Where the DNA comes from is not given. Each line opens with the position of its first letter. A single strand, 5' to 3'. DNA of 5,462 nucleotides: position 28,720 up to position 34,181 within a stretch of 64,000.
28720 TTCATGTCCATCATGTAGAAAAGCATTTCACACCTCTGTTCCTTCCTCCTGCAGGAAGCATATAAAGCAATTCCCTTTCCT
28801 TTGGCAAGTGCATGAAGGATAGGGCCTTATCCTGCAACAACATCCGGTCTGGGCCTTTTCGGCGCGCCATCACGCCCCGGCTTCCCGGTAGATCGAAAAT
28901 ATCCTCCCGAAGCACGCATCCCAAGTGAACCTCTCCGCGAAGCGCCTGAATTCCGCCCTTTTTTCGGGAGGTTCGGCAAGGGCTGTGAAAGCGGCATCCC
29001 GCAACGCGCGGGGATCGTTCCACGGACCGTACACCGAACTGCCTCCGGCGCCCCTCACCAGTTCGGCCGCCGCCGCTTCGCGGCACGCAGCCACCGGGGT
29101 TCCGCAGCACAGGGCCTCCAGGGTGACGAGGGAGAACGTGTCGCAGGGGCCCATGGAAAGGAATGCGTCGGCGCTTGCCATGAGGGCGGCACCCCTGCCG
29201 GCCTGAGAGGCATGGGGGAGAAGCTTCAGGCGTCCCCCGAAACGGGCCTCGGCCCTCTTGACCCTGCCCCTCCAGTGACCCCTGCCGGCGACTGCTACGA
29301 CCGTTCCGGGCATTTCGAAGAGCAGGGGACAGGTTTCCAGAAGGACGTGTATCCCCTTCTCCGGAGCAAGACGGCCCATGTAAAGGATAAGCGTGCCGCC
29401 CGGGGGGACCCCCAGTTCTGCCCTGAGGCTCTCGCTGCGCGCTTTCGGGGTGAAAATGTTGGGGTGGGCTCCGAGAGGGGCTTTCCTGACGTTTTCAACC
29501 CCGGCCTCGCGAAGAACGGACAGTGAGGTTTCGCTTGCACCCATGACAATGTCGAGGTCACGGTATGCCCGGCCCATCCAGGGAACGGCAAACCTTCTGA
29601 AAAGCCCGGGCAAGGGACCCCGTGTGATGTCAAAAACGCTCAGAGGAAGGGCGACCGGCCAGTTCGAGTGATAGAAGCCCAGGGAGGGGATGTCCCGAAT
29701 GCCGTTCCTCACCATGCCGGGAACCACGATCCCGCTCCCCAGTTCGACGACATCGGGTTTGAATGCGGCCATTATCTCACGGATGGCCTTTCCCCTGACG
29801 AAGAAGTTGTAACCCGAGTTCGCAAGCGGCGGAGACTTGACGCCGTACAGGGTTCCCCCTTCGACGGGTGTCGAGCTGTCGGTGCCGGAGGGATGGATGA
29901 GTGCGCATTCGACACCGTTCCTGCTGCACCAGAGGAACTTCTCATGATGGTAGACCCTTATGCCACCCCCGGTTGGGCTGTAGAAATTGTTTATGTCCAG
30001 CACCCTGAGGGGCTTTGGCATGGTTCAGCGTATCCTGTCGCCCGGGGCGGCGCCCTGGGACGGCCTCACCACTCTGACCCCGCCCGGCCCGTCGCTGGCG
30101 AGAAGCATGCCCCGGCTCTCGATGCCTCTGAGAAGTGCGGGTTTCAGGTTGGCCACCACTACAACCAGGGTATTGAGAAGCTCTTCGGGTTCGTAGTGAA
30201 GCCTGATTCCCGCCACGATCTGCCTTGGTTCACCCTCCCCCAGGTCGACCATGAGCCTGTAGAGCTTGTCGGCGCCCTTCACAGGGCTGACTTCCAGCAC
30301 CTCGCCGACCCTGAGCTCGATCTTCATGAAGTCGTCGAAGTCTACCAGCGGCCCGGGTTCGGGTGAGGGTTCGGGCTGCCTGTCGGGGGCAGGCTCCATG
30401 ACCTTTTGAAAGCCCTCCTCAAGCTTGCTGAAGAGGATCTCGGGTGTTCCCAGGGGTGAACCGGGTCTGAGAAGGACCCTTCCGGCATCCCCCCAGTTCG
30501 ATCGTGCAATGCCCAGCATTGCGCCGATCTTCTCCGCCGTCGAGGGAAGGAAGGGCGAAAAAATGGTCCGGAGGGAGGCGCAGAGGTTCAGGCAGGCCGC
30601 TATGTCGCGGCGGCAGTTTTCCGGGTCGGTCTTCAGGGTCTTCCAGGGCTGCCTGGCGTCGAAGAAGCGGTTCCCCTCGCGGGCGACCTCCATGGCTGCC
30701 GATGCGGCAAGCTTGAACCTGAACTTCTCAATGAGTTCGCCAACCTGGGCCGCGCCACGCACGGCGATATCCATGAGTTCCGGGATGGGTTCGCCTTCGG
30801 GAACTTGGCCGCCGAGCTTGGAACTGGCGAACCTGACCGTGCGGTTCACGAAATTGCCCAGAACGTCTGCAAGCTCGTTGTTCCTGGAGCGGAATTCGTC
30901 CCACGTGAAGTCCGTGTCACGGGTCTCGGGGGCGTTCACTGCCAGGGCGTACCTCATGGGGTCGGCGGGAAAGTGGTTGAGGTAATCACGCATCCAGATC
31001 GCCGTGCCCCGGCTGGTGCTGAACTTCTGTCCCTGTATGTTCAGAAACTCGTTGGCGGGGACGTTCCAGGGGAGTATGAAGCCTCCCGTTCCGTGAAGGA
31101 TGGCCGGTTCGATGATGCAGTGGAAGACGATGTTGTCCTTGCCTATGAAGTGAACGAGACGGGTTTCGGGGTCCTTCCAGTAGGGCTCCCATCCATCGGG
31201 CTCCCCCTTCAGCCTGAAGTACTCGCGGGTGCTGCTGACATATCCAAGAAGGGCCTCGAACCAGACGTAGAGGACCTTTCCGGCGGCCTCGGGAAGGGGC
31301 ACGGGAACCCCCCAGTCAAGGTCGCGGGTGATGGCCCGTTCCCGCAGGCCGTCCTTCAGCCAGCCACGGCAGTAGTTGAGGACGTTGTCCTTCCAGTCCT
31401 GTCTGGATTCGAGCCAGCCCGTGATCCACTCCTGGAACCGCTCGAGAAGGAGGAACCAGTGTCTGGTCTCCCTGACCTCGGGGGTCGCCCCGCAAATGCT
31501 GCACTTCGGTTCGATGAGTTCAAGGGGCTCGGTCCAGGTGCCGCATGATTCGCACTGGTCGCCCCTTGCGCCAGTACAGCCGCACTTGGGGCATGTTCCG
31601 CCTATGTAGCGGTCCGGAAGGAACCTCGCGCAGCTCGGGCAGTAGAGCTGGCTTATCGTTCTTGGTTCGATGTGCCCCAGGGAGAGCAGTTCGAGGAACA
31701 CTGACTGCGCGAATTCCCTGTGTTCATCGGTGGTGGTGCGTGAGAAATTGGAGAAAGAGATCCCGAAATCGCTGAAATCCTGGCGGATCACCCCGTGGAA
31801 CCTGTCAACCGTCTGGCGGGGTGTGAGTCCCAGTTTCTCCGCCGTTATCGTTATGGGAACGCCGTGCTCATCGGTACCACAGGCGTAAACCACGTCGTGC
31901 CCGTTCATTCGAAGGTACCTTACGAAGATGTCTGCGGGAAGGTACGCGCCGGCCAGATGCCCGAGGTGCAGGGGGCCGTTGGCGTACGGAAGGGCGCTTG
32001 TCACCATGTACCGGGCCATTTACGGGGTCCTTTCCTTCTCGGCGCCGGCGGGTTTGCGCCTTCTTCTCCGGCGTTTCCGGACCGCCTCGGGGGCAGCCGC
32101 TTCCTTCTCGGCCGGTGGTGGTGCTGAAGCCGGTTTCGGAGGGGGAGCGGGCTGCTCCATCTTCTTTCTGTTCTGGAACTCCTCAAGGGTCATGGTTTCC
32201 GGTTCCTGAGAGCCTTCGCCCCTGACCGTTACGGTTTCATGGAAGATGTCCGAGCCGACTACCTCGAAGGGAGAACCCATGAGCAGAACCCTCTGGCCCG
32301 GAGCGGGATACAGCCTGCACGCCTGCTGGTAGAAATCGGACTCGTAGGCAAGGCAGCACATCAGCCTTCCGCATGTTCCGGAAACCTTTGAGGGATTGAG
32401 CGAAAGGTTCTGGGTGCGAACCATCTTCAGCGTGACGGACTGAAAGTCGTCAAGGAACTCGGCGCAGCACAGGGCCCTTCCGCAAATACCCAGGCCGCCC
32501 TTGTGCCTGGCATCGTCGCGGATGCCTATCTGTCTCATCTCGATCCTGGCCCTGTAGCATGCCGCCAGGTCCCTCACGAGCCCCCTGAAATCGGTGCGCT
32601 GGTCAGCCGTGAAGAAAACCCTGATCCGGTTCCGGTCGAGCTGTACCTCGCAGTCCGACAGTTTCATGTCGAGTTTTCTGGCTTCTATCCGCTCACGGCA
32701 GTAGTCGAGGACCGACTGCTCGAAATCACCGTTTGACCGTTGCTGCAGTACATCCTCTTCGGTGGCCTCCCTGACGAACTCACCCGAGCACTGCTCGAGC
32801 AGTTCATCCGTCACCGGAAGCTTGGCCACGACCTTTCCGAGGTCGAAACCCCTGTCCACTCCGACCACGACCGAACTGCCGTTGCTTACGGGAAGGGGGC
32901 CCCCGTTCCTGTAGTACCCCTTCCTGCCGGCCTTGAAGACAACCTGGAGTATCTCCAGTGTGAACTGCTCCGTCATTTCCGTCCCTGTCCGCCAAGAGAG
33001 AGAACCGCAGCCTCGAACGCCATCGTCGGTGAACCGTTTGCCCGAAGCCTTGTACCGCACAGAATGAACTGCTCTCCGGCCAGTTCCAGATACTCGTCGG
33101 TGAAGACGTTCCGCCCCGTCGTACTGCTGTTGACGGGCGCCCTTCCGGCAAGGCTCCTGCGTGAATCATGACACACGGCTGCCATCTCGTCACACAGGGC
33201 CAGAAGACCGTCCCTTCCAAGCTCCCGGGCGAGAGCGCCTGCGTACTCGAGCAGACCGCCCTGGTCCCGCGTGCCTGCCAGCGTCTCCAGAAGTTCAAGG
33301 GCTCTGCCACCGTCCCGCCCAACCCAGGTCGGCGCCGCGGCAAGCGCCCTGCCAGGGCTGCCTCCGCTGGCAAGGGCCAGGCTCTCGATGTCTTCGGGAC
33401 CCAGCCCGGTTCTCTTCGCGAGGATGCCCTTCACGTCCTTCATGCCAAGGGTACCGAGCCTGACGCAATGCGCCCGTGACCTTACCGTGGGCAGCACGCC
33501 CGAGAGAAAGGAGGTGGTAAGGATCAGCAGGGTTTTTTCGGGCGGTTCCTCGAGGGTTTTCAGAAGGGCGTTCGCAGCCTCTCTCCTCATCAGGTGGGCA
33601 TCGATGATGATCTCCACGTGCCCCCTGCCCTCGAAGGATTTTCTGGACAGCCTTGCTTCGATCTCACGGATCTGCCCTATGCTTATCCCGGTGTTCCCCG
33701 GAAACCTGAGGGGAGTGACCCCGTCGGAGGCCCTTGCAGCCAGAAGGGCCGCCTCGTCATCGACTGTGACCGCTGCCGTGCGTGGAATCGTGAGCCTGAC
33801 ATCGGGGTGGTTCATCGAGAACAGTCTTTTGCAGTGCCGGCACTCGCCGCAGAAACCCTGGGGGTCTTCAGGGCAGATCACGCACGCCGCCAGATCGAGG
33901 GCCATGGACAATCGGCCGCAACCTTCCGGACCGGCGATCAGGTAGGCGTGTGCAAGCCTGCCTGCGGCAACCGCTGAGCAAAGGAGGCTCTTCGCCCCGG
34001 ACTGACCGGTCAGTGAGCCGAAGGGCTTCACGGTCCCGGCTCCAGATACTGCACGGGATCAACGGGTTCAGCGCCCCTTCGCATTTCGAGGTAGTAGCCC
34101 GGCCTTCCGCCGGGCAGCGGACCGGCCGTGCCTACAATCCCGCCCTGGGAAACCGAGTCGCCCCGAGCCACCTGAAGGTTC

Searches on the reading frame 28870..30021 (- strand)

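Call 41: search_protein_families(library=pfam, proteins=[window:28870-30021:-], max_evalue=0.0001)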
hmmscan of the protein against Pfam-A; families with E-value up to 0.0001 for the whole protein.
window:28870-30021:- (383 aa): 5 families
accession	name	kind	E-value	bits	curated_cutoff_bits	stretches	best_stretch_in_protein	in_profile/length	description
PF00534.26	Glycos_transf_1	-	2e-15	57.2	26.4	1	197-363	3-170/172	Glycosyl transferases group 1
PF13692.12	Glyco_trans_1_4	-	1.5e-13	51.7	27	1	211-348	3-140/142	Glycosyl transferases group 1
PF13439.12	Glyco_transf_4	-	1.7e-08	35.1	28.5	1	19-178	2-159/170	Glycosyltransferase Family 4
PF13579.12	Glyco_trans_4_4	-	3.3e-05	24.7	29.7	1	19-179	1-151/158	Glycosyl transferase 4-like domain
PF20706.3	GT4-conflict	-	6.5e-05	22.5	26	1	183-369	170-380/385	Family 4 Glycosyltransferase in conflict systems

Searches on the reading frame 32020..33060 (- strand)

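Call 21: search_protein_families(library=pfam, proteins=[window:32020-33060:-], max_evalue=0.001)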
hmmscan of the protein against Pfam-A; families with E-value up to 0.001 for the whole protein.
window:32020-33060:- (346 aa): 1 family
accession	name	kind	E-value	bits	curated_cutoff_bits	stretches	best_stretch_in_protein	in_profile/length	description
PF04468.17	PSP1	-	1.2e-28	99.7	27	1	95-178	3-86/86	PSP1 C-terminal conserved region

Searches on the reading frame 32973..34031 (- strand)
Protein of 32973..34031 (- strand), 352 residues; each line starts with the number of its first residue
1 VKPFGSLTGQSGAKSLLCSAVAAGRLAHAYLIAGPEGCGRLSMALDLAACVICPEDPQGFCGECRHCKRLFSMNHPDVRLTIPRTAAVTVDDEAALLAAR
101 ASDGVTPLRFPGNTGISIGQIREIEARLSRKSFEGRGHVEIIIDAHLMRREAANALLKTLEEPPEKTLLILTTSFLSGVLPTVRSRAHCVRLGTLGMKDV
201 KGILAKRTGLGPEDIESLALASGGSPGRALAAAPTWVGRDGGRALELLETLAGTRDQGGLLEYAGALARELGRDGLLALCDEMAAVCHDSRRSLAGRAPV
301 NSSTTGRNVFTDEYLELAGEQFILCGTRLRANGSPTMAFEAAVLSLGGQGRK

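Call 21: search_protein_families(library=pfam, proteins=[window:32973-34031:-], max_evalue=0.001)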
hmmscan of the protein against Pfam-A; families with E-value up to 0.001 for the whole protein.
window:32973-34031:- (352 aa): 1 family
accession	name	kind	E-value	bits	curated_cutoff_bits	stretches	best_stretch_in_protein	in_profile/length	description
PF13177.12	DNA_pol3_delta2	-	8.8e-42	143.3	27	1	10-193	2-158/161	DNA polymerase III, delta subunit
